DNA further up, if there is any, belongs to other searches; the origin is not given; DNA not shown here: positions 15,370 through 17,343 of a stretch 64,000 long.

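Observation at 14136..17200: Base-composition switch coincides exactly with a serine-recombinase module fused onto the 5' end of miaB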

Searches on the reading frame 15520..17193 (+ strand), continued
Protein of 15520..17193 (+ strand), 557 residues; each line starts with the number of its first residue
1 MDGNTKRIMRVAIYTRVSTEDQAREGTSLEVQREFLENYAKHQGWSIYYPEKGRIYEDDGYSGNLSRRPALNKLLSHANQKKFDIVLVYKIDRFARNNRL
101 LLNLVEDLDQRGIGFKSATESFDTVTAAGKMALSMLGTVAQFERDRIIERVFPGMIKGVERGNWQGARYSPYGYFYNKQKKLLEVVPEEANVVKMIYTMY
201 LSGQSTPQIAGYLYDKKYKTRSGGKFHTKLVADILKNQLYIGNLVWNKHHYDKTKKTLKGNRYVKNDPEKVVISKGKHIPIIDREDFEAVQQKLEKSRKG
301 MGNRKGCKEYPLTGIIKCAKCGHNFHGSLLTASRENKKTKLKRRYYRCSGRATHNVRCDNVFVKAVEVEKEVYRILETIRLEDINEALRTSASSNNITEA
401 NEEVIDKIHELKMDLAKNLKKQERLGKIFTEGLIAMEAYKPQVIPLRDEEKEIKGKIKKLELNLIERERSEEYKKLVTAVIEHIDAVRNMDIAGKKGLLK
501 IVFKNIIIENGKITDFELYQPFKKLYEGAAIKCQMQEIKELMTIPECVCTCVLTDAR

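Call 52: find_encoding_contigs(protein=P0313, flank=10000, max_places=2)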
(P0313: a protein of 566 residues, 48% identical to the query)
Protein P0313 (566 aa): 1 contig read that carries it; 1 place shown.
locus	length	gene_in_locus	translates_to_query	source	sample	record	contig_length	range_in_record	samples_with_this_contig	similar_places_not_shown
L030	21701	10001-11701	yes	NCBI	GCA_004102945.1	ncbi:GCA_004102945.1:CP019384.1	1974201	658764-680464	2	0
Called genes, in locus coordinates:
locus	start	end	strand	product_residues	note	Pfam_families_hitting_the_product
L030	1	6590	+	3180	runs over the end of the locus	PF02369:Big_1 (weak)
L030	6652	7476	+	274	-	-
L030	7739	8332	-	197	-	PF00072:Response_reg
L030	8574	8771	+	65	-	-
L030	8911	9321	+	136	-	PF04492:Phage_rep_O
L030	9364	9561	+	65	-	-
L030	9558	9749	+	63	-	-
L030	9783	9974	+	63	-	PF12728:HTH_17 (weak), PF13411:MerR_1 (weak)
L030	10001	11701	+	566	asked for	PF00239:Resolvase, PF07508:Recombinase, PF13408:Zn_ribbon_recom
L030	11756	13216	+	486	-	PF00999:Na_H_Exchanger, PF02080:TrkA_C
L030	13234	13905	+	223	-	PF00072:Response_reg, PF00486:Trans_reg_C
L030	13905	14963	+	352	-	PF00672:HAMP (weak), PF00512:HisKA, PF02518:HATPase_c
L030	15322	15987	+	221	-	PF01895:PhoU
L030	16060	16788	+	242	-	PF00072:Response_reg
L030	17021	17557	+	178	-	PF18955:DUF5698, PF10035:DUF2179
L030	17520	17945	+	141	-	PF00072:Response_reg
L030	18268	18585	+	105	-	PF00543:P-II (weak)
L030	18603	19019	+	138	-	PF14760:Rnk_N (weak), PF01272:GreA_GreB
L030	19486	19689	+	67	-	PF01381:HTH_3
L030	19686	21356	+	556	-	PF01555:N6_N4_Mtase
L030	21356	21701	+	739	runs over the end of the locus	PF00270:DEAD (weak), PF04851:ResIII, PF18766:SWI2_SNF2 (weak), PF27151:YagJ (faint)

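Call 70: search_solved_structures(query=window:15544-17190:+, max_evalue=0.00001, show_alignments=1)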
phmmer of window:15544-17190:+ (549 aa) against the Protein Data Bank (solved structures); distinct sequences matched with E-value up to 0.00001: 15.
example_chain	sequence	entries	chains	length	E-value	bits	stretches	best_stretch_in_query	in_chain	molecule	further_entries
3bvp_A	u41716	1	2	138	3.5e-25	91.9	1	2-137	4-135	TP901-1 Integrase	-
9dxh_A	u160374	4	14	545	3.2e-21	78.9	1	51-501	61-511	Resolvase homolog YokA | Site-specific recombinase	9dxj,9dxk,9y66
9dxd_A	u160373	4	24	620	4.5e-21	78.4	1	51-501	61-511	Resolvase homolog YokA,SPbeta prophage-derived uncharacterized protein YotN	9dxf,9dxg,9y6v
3guv_A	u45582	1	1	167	1.4e-16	63.6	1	2-161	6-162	Site-specific recombinase, resolvase family protein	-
3uj3_X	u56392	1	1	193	6.2e-16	61.4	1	47-158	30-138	DNA-invertase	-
4m6f_A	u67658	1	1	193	6.7e-16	61.3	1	47-158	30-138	DNA-invertase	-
2gm4_A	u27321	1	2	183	2.2e-13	53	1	45-154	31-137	Transposon gamma-delta resolvase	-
9iu2_A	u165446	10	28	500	7.8e-12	47.9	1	8-182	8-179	Integrase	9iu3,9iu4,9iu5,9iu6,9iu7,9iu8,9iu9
1zr2_A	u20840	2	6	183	2e-11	46.6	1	45-154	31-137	Transposon gamma-delta resolvase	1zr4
1gdr_A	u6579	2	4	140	2.9e-11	46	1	45-153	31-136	GAMMA DELTA-RESOLVASE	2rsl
1gdt_A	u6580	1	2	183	3.4e-11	45.8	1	45-154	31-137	PROTEIN (GAMMA DELTA RESOLVASE)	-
2gm5_A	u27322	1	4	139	5.8e-11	45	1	45-147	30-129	Transposon gamma-delta resolvase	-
3g13_A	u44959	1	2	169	7.1e-11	44.7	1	1-160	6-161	Putative conjugative transposon recombinase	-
5cy1_A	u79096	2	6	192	1.6e-09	40.3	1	45-154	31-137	Transposon Tn3 resolvase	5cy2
2mhc_A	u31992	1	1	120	5.4e-06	28.6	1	3-115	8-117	TnpX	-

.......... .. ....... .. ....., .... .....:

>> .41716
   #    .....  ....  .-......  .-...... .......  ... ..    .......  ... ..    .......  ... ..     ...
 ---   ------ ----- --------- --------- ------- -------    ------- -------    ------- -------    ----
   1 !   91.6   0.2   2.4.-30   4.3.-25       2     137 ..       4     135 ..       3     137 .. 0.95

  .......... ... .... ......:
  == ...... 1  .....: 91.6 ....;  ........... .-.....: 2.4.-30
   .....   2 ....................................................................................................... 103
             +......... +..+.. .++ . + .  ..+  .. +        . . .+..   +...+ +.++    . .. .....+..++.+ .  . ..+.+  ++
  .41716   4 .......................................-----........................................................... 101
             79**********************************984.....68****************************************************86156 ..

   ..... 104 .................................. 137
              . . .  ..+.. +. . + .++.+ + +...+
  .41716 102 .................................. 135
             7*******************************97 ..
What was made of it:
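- On Large serine recombinase (integrase type): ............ aligns to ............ of the TP901-1 integrase catalytic domain, E 3.5e-25 (call 70). Alignment to SPbeta SprA over residues 51-501 (call 70).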

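Call 72: find_encoding_contigs(protein=P0248, flank=10000, max_places=2)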
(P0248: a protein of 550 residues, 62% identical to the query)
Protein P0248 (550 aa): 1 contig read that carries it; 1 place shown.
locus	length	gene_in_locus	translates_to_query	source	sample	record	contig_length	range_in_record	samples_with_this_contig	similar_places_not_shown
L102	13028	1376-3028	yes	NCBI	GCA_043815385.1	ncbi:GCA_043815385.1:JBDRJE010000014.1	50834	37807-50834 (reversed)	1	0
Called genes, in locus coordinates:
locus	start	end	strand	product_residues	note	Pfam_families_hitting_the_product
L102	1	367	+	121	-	?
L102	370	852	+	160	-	-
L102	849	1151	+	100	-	-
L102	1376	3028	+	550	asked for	PF00239:Resolvase, PF07508:Recombinase, PF13408:Zn_ribbon_recom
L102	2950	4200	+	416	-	PF00919:UPF0004, PF04055:Radical_SAM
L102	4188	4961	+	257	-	PF07719:TPR_2 (faint), PF13181:TPR_8 (faint), PF13525:YfiO (faint), PF13424:TPR_12 (faint), PF13428:TPR_14 (faint), PF14559:TPR_19 (faint), PF13432:TPR_16 (weak), PF05036:SPOR, +2 more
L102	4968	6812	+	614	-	PF13231:PMT_2 (weak), PF13424:TPR_12 (weak), PF13432:TPR_16 (weak), PF00515:TPR_1, PF07719:TPR_2 (weak), PF13181:TPR_8, PF13414:TPR_11 (weak), PF14559:TPR_19, +6 more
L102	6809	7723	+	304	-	PF01745:IPT (faint), PF01715:IPPT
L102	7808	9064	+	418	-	PF03193:RsgA_GTPase (faint), PF13167:GTP-bdg_N, PF16360:GTP-bdg_M, PF00009:GTP_EFTU (faint), PF01926:MMR_HSR1, PF02421:FeoB_N, PF16897:MMR_HSR1_Xtn (weak)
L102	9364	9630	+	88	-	PF13411:MerR_1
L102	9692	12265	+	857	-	PF02861:Clp_N, PF23569:NBD_SMAX1, PF00004:AAA, PF17871:AAA_lid_9, PF00004:AAA, PF07724:AAA_2, PF07728:AAA_5, PF10431:ClpB_D2-small, +9 more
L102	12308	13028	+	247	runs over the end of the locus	PF08279:HTH_11 (faint), PF09339:HTH_IclR (weak), PF01628:HrcA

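Call 73: find_encoding_contigs(protein=P0264, flank=10000, max_places=2)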
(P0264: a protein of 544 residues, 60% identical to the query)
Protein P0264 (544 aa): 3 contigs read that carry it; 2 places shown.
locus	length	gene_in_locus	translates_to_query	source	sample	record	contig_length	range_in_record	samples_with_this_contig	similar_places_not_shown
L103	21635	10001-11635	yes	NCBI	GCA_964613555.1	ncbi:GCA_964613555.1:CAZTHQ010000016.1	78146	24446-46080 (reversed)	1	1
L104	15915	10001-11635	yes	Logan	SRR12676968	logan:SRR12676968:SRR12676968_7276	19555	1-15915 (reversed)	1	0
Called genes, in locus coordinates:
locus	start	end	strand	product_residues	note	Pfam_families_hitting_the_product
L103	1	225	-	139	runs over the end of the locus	-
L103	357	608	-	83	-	PF04026:SpoVG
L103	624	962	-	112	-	PF11171:DUF2958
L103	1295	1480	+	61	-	-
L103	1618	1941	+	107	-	-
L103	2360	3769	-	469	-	PF01935:DUF87 (weak)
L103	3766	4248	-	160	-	-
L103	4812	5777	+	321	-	PF13814:Replic_Relax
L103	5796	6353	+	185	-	PF05063:MT-A70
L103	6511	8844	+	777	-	-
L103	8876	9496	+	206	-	-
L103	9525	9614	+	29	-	-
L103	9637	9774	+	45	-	-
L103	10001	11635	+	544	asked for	PF00239:Resolvase, PF07508:Recombinase, PF13408:Zn_ribbon_recom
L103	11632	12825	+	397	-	PF00919:UPF0004, PF04055:Radical_SAM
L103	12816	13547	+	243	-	PF09976:TPR_21, PF13432:TPR_16 (faint), PF14559:TPR_19 (faint), PF13525:YfiO, PF13174:TPR_6 (weak), PF13424:TPR_12 (weak), PF13174:TPR_6 (weak), PF05036:SPOR, +4 more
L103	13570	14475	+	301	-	PF01745:IPT (weak), PF01715:IPPT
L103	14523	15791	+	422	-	PF13167:GTP-bdg_N, PF16360:GTP-bdg_M, PF13191:AAA_16 (faint), PF01926:MMR_HSR1, PF02421:FeoB_N, PF16897:MMR_HSR1_Xtn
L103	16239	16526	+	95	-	PF13411:MerR_1, PF13591:MerR_2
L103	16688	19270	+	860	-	PF02861:Clp_N, PF13191:AAA_16 (weak), PF00004:AAA, PF17871:AAA_lid_9, PF00004:AAA, PF07724:AAA_2, PF07728:AAA_5, PF10431:ClpB_D2-small, +5 more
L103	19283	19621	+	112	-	PF02482:Ribosomal_S30AE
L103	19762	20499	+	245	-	PF01628:HrcA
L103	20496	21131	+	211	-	PF01025:GrpE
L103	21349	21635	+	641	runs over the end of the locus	PF00012:HSP70, PF06723:MreB_Mbl, PF02782:FGGY_C (weak)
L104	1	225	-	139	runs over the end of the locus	-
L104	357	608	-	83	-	PF04026:SpoVG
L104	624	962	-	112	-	PF11171:DUF2958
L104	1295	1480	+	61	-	-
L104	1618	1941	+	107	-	-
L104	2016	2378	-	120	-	-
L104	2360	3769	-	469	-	PF01935:DUF87 (weak)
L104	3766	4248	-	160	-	-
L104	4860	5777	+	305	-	PF13814:Replic_Relax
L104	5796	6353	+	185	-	PF05063:MT-A70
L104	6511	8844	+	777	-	-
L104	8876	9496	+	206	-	-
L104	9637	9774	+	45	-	-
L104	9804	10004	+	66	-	PF13411:MerR_1 (weak)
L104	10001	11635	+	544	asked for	PF00239:Resolvase, PF07508:Recombinase, PF13408:Zn_ribbon_recom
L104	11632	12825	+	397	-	PF00919:UPF0004, PF04055:Radical_SAM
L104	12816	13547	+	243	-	PF09976:TPR_21, PF13432:TPR_16 (faint), PF14559:TPR_19 (faint), PF13525:YfiO, PF13174:TPR_6 (weak), PF13424:TPR_12 (weak), PF13174:TPR_6 (weak), PF05036:SPOR, +4 more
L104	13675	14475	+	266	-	PF01715:IPPT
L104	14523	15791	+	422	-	PF13167:GTP-bdg_N, PF16360:GTP-bdg_M, PF13191:AAA_16 (faint), PF01926:MMR_HSR1, PF02421:FeoB_N, PF16897:MMR_HSR1_Xtn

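Call 88: search_protein_families(library=phrogs, proteins=[window:15544-17190:+], max_evalue=0.01)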
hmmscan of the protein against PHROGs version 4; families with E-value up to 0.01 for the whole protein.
window:15544-17190:+ (549 aa): 4 families
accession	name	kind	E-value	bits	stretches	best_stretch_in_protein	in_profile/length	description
phrog_95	-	integration and excision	5.9e-123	412.7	1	1-510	88-573/651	integrase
phrog_125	-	DNA, RNA and nucleotide metabolism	9.8e-49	167.2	1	1-290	20-252/254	DNA invertase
phrog_6620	-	integration and excision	4e-08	34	1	2-94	57-139/201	transposase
phrog_7701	-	DNA, RNA and nucleotide metabolism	0.0061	17.9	0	163-237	5-68/137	DNA invertase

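Call 89: search_protein_families(library=pfam, proteins=[L029:6420-8831:+, L029:8847-9428:+, L012:304-2046:+], max_evalue=0.001)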
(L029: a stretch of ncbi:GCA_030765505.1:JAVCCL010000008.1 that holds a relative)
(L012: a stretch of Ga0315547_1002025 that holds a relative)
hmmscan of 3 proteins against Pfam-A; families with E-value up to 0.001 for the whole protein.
L029:6420-8831:+ (804 aa): 0 families

L029:8847-9428:+ (194 aa): 0 families

L012:304-2046:+ (581 aa): 1 family
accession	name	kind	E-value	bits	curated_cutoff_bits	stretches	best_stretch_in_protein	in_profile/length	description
PF13289.12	SIR2_2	-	1.8e-13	51.2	24.5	1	120-225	2-109/141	SIR2-like domain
